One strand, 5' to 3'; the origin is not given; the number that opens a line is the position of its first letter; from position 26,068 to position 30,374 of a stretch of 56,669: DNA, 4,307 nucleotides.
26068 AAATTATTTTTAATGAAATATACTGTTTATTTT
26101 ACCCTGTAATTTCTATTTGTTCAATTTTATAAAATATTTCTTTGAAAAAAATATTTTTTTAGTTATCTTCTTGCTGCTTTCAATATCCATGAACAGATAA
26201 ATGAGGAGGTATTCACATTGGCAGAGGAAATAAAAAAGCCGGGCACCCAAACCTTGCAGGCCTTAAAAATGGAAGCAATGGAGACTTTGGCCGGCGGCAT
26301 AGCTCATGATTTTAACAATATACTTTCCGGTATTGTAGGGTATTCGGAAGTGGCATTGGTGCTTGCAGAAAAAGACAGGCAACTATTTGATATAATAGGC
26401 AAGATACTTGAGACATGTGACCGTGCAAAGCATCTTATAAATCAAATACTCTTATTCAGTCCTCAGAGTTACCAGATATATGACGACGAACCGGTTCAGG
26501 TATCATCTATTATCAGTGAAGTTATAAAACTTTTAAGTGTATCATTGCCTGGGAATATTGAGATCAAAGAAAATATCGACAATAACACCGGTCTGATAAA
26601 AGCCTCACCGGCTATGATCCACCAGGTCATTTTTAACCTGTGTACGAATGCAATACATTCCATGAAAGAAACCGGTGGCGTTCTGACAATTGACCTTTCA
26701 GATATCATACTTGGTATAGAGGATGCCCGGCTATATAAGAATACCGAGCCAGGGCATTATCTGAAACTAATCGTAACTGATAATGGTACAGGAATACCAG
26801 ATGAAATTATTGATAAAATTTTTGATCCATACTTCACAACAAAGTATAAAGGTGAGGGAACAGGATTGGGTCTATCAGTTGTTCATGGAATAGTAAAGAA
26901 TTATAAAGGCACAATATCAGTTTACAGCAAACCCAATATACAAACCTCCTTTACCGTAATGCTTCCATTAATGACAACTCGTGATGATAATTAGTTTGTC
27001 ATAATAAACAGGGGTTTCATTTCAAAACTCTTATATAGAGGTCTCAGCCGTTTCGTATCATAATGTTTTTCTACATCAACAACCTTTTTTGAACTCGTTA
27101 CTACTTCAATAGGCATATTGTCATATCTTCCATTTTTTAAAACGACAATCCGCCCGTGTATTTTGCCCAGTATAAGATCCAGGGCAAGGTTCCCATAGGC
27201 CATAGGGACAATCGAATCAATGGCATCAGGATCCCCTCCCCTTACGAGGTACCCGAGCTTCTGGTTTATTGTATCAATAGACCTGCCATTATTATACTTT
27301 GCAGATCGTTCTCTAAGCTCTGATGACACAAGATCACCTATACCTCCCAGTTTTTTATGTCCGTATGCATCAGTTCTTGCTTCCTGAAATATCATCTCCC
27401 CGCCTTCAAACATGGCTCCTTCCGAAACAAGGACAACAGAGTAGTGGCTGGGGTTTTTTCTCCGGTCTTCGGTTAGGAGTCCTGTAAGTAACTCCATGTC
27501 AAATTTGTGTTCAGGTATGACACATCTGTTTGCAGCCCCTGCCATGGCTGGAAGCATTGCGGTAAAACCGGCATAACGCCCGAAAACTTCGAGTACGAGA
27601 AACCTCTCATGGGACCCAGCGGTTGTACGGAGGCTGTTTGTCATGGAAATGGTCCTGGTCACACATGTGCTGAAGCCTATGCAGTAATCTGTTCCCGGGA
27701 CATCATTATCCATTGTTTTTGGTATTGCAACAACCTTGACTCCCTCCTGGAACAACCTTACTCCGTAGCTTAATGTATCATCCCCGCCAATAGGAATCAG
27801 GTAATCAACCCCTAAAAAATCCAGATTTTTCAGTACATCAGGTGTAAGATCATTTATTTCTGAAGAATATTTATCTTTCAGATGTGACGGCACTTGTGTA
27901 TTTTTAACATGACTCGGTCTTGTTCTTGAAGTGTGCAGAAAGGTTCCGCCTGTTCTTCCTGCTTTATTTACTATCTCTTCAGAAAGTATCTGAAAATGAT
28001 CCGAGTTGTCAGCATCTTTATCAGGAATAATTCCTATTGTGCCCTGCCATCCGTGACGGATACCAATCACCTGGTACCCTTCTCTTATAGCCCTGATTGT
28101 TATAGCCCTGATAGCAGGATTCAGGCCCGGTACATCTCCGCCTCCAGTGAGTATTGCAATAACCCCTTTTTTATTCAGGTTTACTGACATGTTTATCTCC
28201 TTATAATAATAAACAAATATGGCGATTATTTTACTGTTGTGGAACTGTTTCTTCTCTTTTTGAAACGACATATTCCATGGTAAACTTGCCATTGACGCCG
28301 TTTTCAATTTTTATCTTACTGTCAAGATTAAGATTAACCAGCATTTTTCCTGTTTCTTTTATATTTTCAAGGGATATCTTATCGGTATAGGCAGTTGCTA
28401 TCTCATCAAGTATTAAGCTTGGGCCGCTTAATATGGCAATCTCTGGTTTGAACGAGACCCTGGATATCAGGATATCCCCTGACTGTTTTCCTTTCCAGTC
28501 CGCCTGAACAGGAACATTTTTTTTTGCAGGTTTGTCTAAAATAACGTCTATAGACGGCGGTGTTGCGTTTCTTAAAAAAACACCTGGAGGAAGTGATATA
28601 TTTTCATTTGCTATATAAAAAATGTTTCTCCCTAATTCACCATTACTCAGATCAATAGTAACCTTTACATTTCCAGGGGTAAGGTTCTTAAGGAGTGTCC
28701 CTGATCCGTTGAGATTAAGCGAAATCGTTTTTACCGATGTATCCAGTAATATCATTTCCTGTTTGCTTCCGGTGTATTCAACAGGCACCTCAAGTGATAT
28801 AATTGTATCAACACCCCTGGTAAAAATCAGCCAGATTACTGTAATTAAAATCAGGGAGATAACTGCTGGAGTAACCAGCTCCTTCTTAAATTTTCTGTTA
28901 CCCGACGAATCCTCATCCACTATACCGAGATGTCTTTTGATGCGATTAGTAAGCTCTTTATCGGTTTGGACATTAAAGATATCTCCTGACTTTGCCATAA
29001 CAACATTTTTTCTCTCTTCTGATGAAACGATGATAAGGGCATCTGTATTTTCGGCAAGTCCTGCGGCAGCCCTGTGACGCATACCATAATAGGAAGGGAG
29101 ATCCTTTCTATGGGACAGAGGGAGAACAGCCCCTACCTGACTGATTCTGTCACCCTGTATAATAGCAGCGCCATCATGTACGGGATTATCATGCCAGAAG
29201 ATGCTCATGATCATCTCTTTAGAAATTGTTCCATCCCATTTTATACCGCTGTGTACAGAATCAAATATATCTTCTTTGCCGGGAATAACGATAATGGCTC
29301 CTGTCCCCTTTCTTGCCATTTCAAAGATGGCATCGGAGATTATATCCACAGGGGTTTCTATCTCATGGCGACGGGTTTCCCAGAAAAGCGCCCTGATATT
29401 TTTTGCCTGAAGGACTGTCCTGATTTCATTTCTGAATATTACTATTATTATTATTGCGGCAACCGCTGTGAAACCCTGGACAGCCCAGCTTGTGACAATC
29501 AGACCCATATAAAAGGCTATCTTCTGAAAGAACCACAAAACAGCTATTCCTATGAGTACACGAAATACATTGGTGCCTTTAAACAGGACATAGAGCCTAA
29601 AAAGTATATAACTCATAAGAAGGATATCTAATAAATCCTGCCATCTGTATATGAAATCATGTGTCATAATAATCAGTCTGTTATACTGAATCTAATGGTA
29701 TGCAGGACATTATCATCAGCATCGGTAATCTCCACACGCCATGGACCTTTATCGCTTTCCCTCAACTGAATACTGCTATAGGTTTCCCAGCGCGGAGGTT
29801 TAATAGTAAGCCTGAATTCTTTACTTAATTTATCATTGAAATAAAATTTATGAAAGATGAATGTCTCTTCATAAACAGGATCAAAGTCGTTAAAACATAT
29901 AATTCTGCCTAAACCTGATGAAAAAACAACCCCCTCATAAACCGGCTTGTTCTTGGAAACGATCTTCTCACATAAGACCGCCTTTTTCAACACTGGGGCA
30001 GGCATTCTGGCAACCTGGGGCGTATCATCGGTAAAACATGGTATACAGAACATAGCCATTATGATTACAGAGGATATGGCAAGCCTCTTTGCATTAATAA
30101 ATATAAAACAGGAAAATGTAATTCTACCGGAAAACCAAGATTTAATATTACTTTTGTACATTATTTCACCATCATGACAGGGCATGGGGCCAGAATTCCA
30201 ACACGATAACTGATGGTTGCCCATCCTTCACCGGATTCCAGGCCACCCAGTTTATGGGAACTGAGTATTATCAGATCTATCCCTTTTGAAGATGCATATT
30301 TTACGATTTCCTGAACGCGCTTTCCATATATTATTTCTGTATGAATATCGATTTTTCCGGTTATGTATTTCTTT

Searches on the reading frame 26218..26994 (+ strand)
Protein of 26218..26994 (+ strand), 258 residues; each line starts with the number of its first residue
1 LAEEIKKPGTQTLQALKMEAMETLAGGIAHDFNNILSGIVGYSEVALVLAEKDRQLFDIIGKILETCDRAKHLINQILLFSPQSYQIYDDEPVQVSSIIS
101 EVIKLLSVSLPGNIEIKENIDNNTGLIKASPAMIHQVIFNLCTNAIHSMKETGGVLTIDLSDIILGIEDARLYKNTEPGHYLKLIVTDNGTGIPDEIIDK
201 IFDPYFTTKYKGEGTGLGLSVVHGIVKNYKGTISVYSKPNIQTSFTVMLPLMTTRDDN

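Call 3: search_protein_families(library=pfam, proteins=[window:26218-26994:+], max_evalue=0.01)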
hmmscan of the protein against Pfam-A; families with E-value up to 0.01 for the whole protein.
window:26218-26994:+ (258 aa): 3 families
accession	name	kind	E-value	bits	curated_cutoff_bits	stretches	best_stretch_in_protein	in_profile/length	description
PF02518.31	HATPase_c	-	1.8e-23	83.5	26.4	1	132-251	4-109/111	Histidine kinase-, DNA gyrase B-, and HSP90-like ATPase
PF00512.31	HisKA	-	3.9e-09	36.9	26.9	1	21-81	2-61/66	His Kinase A (phospho-acceptor) domain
PF14501.12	HATPase_c_5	-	0.00013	22.2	22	1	202-238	55-91/102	GHKL domain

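Call 6: search_protein_families(library=ncbifam, proteins=[window:26218-26994:+], max_evalue=1)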
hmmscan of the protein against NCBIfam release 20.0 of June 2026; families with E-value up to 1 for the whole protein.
window:26218-26994:+ (258 aa): 86 families (the best 25 are shown)
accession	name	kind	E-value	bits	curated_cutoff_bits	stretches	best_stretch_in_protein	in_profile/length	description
NF010411.0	PRK13837.1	equivalog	3.7e-69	233.6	647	1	14-254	443-678/828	two-component system VirA-like sensor kinase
NF046020.1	HisKinCckABruc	equivalog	2e-49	168.2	1000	1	9-253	468-709/868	cell cycle histidine kinase CckA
NF010076.0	PRK13557.1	subfamily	3.6e-47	161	631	1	13-253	155-396/540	histidine kinase famiy protein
NF046026.1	HisKinCckACaul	equivalog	1.3e-41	142.5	1000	1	6-255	287-536/678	cell cycle histidine kinase CckA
NF008468.0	PRK11360.1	equivalog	2.1e-39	135.4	646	1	15-254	390-611/616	two-component system sensor histidine kinase AtoS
NF007688.0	PRK10364.1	equivalog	5e-37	127.7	479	1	17-257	236-457/460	two-component system sensor histidine kinase ZraS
NF047466.1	hybrid_RR_LvrB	exception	2.5e-31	109.2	500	1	11-251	142-376/377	hybrid histidine kinase/response regulator LvrB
NF052574.1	HisKinEspCMyxo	equivalog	1.8e-28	99.2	1200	1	13-252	409-638/785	serine histidine kinase EspC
NF008293.1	PRK11073.1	equivalog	3e-28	99.1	240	1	12-251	121-347/349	nitrogen regulation protein NR(II)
NF053867.1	SprKinKinDBac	equivalog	7.6e-28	97.2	775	1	14-252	279-498/500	sporulation kinase KinD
NF047497.1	HK_LIC_12097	equivalog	2.8e-27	95.4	500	1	16-251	145-366/367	LIC_12097 family sensor histidine kinase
NF046044.1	PnpS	equivalog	1.6e-26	93.2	400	1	28-250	177-390/390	two-component system histidine kinase PnpS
NF038348.1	T2SS_HK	subfamily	8.8e-26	90.4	450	2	125-251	463-573/574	histidine kinase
NF052573.1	HisKinEspAMyxo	equivalog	1.4e-21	76.3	1400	1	18-255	381-615/755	serine histidine kinase EspA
TIGR02966.1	phoR_proteo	equivalog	8e-19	67.8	334.2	1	27-248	120-332/333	phosphate regulon sensor histidine kinase PhoR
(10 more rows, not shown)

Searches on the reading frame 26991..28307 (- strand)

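Call 3: search_protein_families(library=pfam, proteins=[window:26991-28307:-], max_evalue=0.01)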
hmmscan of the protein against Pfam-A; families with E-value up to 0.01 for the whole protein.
window:26991-28307:- (438 aa): 1 family
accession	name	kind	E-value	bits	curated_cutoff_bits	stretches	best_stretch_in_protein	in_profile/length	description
PF00365.25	PFK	-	3.5e-67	227.1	30.9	1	50-378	2-276/277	Phosphofructokinase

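Call 6: search_protein_families(library=ncbifam, proteins=[window:26991-28307:-], max_evalue=1)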
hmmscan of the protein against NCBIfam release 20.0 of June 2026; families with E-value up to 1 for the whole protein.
window:26991-28307:- (438 aa): 11 families
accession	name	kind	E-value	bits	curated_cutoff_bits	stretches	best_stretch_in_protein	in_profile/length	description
TIGR02483.1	PFK_mixed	subfamily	5e-81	272.3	430.55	1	50-402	2-323/325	phosphofructokinase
NF002872.1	PRK03202.1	subfamily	1.1e-73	248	253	1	50-418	3-317/323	ATP-dependent 6-phosphofructokinase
NF010674.0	PRK14071.1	equivalog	8e-59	199.4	544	1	48-414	5-345/360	ATP-dependent 6-phosphofructokinase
TIGR02482.1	PFKA_ATP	equivalog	1.1e-53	182.3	371.35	2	50-303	2-228/301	6-phosphofructokinase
NF005301.0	PRK06830.1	equivalog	2.7e-40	138.2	400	2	157-418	164-430/445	ATP-dependent 6-phosphofructokinase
NF041103.1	PFKA_PPi_Ttgales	equivalog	1.1e-39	136.6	550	1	50-406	1-349/407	diphosphate--fructose-6-phosphate 1-phosphotransferase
TIGR02478.1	6PF1K_euk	equivalog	3.8e-33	114.6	708.4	2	190-407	141-341/744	6-phosphofructokinase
NF010675.0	PRK14072.1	subfamily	3.2e-25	88.7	273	1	156-392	93-337/416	diphosphate--fructose-6-phosphate 1-phosphotransferase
NF005121.0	PRK06555.1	equivalog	8.3e-13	47.9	395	2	50-251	6-204/404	pyrophosphate--fructose-6-phosphate 1-phosphotransferase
NF005482.0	PRK07085.1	subfamily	1.4e-10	40.3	446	2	46-298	72-315/558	diphosphate--fructose-6-phosphate 1-phosphotransferase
TIGR02477.1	PFKA_PPi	equivalog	3.9e-10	38.8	587.95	2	158-298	153-309/539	diphosphate--fructose-6-phosphate 1-phosphotransferase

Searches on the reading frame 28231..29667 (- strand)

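Call 7: search_protein_families(library=pfam, proteins=[window:28231-29667:-], max_evalue=10)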
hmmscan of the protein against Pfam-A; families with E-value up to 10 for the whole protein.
window:28231-29667:- (478 aa): 3 families
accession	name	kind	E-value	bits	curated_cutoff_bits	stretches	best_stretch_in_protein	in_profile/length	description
PF02457.21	DAC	-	2.2e-33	114.8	27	1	112-229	2-118/119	DisA bacterial checkpoint controller nucleotide-binding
PF07949.17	YbbR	-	8.8e-07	29.6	22.3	2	294-342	1-52/81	YbbR-like protein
PF19293.4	CdaA_N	-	7.3e-05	23.3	23.8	1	9-82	7-81/81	CdaA N-terminal transmembrane domain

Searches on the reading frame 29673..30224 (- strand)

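Call 7: search_protein_families(library=pfam, proteins=[window:29673-30224:-], max_evalue=10)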
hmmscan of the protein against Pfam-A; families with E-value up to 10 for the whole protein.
window:29673-30224:- (183 aa): 2 families
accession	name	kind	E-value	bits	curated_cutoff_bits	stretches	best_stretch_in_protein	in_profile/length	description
PF11141.13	DUF2914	-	1.4e-18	66.8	23.6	1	122-181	3-62/62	Protein of unknown function (DUF2914)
PF21834.1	DUF6894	-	0.014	16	24.1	1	155-180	43-69/69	Domain of unknown function (DUF6894)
